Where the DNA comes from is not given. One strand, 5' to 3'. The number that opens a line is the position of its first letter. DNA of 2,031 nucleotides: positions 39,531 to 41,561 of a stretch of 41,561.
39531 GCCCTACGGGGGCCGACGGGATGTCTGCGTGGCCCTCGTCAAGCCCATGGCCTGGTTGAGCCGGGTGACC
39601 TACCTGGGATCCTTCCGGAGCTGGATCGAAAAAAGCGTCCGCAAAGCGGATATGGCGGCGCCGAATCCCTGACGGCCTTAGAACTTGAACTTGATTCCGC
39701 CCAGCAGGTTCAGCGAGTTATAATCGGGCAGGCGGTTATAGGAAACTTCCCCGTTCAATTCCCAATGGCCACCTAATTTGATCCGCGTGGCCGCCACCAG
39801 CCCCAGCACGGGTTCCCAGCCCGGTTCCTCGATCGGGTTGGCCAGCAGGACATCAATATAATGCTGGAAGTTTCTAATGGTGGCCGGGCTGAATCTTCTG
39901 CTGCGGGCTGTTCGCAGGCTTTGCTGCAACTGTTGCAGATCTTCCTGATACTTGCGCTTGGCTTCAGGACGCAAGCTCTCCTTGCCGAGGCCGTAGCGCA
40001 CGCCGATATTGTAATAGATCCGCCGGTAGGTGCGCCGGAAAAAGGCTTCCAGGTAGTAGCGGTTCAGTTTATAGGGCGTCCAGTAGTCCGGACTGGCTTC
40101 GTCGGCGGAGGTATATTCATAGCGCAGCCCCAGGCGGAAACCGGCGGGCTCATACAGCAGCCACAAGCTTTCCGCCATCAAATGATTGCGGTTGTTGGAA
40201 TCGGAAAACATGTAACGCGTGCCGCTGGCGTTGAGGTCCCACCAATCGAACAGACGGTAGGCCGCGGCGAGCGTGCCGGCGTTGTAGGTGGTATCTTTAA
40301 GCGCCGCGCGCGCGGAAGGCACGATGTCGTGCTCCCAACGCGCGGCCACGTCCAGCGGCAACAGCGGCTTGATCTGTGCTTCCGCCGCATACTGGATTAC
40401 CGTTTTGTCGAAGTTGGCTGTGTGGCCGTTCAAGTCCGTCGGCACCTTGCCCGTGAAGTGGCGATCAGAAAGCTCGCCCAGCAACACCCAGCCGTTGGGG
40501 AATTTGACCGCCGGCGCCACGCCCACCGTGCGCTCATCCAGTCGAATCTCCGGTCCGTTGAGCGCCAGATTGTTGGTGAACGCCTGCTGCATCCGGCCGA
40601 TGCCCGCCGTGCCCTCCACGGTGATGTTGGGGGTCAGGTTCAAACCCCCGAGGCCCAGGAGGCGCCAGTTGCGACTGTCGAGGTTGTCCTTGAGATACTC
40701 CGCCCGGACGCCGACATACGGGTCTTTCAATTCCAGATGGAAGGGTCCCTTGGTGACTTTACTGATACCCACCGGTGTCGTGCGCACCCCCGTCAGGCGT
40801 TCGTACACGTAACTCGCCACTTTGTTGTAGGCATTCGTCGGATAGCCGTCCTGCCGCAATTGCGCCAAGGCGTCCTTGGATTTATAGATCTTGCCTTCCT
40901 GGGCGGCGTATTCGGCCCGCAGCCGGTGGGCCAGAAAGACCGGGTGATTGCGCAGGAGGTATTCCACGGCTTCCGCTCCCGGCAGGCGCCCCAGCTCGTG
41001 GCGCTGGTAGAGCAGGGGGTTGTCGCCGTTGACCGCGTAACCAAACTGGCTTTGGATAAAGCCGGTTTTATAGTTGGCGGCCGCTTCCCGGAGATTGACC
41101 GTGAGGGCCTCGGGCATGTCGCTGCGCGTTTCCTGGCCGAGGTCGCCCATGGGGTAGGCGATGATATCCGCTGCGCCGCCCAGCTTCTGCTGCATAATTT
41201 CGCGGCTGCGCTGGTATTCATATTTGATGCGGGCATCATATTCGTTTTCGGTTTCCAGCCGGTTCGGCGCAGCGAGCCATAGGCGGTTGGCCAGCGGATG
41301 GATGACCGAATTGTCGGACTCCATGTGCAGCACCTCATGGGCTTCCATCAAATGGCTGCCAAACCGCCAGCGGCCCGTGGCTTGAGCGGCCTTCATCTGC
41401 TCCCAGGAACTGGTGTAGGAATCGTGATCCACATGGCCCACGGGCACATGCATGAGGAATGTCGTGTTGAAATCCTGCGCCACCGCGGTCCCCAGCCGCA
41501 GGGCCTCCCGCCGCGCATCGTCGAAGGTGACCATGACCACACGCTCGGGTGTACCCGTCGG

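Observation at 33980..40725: Two diverged paralogous barrel domains in inverted orientation bracket the acylation module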

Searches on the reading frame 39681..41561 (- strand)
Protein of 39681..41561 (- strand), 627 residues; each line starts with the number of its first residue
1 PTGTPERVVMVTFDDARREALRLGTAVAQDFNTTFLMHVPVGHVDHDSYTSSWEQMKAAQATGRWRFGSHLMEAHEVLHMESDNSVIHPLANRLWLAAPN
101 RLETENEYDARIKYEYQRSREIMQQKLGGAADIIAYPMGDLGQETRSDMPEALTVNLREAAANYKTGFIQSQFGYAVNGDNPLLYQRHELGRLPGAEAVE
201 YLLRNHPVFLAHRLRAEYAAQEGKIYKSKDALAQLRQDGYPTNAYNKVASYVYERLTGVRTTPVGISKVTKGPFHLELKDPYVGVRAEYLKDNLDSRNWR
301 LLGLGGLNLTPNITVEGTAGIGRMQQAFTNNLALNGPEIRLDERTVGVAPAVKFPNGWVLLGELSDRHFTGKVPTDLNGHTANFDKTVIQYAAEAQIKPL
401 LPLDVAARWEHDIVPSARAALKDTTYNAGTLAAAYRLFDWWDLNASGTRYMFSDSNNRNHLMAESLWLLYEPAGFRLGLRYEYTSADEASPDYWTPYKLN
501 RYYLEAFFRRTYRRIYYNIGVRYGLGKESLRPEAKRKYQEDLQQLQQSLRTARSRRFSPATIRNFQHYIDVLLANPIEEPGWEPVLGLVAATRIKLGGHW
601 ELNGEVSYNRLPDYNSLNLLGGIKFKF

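Call 4: search_protein_families(library=pfam, proteins=[window:39681-41540:-], max_evalue=0.01)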
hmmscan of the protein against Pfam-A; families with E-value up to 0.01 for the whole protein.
window:39681-41540:- (620 aa): 1 family
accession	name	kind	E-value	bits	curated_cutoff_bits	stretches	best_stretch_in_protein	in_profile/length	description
PF01522.26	Polysacc_deac_1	-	3.9e-06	27.3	23.1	1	1-141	8-115/124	Polysaccharide deacetylase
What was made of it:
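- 41112..41561 (-): winB CE4 (NodB-type) deacetylase domain, with TFDD at 41517-41528 and HLMEAH at 41337-41354. Pfam Polysacc_deac_1, 27.3 bits against a cut-off of 23.1 (call 4).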

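Call 5: search_protein_families(library=ncbifam, proteins=[window:39681-41540:-], max_evalue=0.01)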
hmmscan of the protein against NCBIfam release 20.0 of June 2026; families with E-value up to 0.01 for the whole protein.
window:39681-41540:- (620 aa): 3 families
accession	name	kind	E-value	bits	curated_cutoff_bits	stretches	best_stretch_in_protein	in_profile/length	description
TIGR03938.2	deacetyl_PgaB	equivalog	5e-08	31.7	321.9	1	37-139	116-217/621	poly-beta-1,6-N-acetyl-D-glucosamine N-deacetylase PgaB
NF011177.0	PRK14582.1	equivalog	5.7e-06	24.9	923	1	41-135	162-256/671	poly-beta-1,6-N-acetyl-D-glucosamine N-deacetylase PgaB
TIGR03933.1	PIA_icaB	equivalog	0.0077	15.8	248.35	0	2-134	74-191/245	intercellular adhesin biosynthesis polysaccharide N-deacetylase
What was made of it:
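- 41112..41561 (-): Weak PgaB hit at E 5e-8 (call 5).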

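Call 56: find_related_loci(query=window:39681-41561:-, collection=metagenome_contigs, flank=10000)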
Query window:39681-41561:- (627 aa) in metagenome_contigs; peptide patterns used: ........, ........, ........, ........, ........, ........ (x = any residue, [..] = any of these).
85 stretches matched a pattern, but none encodes a relative of the query by tblastn (E <= 1e-3).
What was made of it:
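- Tried and rejected: The metagenome scan with winB alone found nothing (call 56).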
